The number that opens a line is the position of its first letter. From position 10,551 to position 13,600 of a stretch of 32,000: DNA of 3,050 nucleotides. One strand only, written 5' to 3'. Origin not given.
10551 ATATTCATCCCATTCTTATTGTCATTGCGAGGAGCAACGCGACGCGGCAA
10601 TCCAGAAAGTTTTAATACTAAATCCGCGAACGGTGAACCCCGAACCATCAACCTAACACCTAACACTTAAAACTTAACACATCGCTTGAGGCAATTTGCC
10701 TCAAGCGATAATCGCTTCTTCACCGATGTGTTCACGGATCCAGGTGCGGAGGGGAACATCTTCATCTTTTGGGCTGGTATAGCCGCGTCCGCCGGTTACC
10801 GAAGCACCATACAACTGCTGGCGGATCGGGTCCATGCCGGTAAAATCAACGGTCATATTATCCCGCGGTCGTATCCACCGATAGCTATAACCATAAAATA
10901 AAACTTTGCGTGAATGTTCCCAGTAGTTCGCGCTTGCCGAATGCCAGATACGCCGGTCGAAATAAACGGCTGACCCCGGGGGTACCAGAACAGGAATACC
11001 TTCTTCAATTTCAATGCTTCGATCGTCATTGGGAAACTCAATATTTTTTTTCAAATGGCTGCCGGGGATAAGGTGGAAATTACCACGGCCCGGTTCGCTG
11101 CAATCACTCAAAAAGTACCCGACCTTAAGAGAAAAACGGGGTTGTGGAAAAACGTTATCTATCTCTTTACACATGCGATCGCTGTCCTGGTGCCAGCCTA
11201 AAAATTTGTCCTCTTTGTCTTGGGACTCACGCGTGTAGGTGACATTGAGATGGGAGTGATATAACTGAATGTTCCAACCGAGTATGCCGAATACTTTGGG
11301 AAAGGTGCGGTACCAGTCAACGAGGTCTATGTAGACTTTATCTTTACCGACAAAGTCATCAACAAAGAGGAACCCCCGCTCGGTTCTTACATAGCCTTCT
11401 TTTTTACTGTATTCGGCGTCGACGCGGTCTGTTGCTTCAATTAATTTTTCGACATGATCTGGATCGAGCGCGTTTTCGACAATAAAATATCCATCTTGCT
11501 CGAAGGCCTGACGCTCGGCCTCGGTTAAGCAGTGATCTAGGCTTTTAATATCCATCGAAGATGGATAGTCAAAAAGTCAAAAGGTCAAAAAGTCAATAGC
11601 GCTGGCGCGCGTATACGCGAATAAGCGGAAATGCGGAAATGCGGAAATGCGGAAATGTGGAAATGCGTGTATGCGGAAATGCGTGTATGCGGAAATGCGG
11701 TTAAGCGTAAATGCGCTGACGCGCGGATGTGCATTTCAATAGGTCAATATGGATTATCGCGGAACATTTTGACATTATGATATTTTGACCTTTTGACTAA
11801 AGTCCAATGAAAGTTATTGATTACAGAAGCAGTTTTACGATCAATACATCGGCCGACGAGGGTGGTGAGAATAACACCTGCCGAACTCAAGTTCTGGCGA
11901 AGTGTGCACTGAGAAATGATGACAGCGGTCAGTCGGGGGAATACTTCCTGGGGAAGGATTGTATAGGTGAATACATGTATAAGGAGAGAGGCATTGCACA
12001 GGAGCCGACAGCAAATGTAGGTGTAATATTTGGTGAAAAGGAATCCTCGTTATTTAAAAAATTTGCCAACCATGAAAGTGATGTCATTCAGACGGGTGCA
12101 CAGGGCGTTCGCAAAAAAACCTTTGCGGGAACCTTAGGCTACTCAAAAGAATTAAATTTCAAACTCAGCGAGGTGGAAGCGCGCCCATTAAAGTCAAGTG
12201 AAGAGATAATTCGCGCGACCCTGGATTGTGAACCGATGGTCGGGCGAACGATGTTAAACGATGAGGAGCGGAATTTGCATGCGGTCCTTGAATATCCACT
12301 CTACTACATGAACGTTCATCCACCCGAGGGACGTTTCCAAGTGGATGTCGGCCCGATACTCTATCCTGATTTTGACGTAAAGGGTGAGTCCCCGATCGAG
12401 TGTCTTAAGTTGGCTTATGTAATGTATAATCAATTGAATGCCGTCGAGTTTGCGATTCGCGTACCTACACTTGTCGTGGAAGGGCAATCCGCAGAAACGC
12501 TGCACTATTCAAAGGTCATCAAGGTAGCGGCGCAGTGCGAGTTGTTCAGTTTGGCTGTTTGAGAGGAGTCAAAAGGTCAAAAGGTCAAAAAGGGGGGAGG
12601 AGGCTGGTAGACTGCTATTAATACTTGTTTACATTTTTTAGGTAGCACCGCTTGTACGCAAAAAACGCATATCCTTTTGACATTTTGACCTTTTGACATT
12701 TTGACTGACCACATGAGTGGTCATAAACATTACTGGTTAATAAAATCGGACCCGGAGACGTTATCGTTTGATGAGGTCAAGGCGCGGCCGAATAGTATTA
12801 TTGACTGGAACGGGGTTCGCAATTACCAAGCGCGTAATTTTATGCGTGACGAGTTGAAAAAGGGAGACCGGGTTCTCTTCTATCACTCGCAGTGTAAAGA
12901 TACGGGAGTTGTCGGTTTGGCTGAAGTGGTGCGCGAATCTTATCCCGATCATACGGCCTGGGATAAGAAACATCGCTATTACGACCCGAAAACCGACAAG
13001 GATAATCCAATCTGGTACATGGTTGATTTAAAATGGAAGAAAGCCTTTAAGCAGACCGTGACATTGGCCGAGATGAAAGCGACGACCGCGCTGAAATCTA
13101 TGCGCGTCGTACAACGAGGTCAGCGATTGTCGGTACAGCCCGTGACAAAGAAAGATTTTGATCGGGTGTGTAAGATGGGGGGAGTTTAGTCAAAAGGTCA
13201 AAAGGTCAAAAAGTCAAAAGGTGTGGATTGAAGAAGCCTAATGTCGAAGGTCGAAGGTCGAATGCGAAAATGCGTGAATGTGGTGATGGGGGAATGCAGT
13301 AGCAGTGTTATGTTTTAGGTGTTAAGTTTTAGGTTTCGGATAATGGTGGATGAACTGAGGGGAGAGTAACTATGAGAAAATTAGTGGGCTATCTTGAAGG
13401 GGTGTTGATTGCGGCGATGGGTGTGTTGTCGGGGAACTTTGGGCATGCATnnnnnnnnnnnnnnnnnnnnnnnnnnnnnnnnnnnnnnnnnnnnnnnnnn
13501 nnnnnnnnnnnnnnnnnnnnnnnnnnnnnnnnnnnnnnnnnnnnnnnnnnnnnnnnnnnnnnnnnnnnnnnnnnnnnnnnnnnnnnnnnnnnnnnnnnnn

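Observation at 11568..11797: Whole intergenic regions are built from phased 7-8 nt units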

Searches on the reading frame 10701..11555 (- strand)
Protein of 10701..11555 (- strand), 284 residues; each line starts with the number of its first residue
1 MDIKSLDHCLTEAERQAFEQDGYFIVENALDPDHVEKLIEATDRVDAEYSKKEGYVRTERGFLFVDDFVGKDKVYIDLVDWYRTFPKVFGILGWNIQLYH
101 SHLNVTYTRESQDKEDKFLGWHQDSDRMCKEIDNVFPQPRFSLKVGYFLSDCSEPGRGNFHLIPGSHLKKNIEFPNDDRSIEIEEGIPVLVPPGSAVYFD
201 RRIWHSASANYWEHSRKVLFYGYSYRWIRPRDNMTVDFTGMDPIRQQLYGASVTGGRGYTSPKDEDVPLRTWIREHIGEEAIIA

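Call 7: find_encoding_contigs(protein=window:10701-11555:-, flank=10000, max_places=6)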
Protein window:10701-11555:- (284 aa): 2 contigs read that carry it; 1 place shown.
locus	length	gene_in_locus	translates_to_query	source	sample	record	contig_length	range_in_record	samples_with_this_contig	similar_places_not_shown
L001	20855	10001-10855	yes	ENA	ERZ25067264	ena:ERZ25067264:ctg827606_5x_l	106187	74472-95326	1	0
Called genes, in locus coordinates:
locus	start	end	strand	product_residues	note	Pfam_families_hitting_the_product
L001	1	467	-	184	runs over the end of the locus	-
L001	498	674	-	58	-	PF13551:HTH_29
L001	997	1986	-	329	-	-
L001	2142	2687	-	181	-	PF04229:GrpB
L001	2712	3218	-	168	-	PF01885:PTS_2-RNA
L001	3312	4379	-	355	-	PF00487:FA_desaturase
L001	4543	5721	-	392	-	PF25852:DUF6242_C (faint), PF13859:BNR_3, PF02012:BNR (faint), PF15902:Sortilin-Vps10 (weak), PF13088:BNR_2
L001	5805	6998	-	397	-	PF13859:BNR_3, PF15902:Sortilin-Vps10 (weak), PF02012:BNR (faint), PF13088:BNR_2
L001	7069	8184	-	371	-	PF13859:BNR_3 (weak), PF02012:BNR (faint), PF15902:Sortilin-Vps10, PF13088:BNR_2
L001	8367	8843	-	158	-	PF01878:EVE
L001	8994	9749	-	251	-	-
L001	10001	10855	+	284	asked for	PF05721:PhyH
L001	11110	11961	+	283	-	PF05721:PhyH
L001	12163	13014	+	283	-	PF05721:PhyH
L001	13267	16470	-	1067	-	PF00496:SBP_bac_5, PF00528:BPD_transp_1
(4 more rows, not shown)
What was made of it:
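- The window's matching contig has low coverage: the ENA contig is labelled 5x (call 7).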

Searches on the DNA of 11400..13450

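Call 61: search_rna_families(source=window, start=11400, end=13450, threshold=evalue, max_evalue=1)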
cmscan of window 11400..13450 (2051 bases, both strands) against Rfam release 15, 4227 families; matches with E-value up to 1: 2.
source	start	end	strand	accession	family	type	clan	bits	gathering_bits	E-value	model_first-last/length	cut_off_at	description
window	12465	12527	-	RF00572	SNORD66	Gene; snRNA; snoRNA; CD-box;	-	20.9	32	0.12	1-76/76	no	Small nucleolar RNA SNORD66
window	12562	12709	+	RF04210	MIR8643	Gene; miRNA;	-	20.9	135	0.44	1-150/150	no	MIR8643 microRNA precursor family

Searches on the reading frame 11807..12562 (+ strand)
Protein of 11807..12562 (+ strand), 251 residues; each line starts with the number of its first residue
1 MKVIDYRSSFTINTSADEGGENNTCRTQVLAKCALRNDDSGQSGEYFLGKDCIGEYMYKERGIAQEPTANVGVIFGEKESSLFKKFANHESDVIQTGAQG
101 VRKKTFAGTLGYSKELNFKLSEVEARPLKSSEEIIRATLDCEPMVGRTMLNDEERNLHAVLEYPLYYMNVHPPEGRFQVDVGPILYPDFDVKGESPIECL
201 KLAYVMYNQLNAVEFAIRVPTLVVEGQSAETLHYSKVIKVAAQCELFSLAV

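Call 19: find_encoding_contigs(protein=window:11807-12562:+, flank=10000, max_places=10)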
Protein window:11807-12562:+ (251 aa): 3 contigs read that carry it; 2 places shown.
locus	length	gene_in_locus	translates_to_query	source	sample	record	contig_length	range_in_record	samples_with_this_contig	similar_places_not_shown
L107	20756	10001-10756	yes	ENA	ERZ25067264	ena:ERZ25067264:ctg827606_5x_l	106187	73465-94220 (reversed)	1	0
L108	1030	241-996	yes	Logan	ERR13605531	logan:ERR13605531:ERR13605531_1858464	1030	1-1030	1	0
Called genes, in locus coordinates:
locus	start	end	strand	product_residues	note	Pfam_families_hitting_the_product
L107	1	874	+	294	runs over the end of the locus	PF03328:HpcH_HpaI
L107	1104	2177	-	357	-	PF01168:Ala_racemase_N, PF14031:D-ser_dehydrat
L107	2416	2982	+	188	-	-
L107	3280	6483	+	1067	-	PF00496:SBP_bac_5, PF00528:BPD_transp_1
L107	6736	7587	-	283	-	PF05721:PhyH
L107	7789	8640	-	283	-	PF05721:PhyH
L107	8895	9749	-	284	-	PF05721:PhyH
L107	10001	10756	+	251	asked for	-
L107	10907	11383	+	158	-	PF01878:EVE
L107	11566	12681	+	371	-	PF13859:BNR_3 (weak), PF02012:BNR (faint), PF15902:Sortilin-Vps10, PF13088:BNR_2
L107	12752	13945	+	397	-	PF13859:BNR_3, PF15902:Sortilin-Vps10 (weak), PF02012:BNR (faint), PF13088:BNR_2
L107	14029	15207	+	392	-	PF25852:DUF6242_C (faint), PF13859:BNR_3, PF02012:BNR (faint), PF15902:Sortilin-Vps10 (weak), PF13088:BNR_2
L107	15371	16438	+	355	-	PF00487:FA_desaturase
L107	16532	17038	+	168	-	PF01885:PTS_2-RNA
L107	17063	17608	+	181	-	PF04229:GrpB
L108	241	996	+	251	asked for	-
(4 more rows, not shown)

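Call 20: find_related_loci(query=window:11807-12559:+, collection=metagenome_contigs, flank=10000)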
Query window:11807-12559:+ (251 aa) in metagenome_contigs; peptide patterns used: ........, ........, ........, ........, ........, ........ (x = any residue, [..] = any of these).
93 stretches matched a pattern; 3 encode a relative of the query (tblastn E <= 1e-3); 3 distinct loci.
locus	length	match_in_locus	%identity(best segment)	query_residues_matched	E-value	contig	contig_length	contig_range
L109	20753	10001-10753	88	1-251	2e-153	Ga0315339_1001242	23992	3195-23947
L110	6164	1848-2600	88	1-251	1e-153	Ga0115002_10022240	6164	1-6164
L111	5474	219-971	87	1-251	4e-154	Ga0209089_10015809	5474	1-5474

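Call 53: search_protein_families(library=pfam, proteins=[window:11807-12562:+])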
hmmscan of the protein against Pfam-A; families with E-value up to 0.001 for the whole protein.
window:11807-12562:+ (251 aa): 0 families
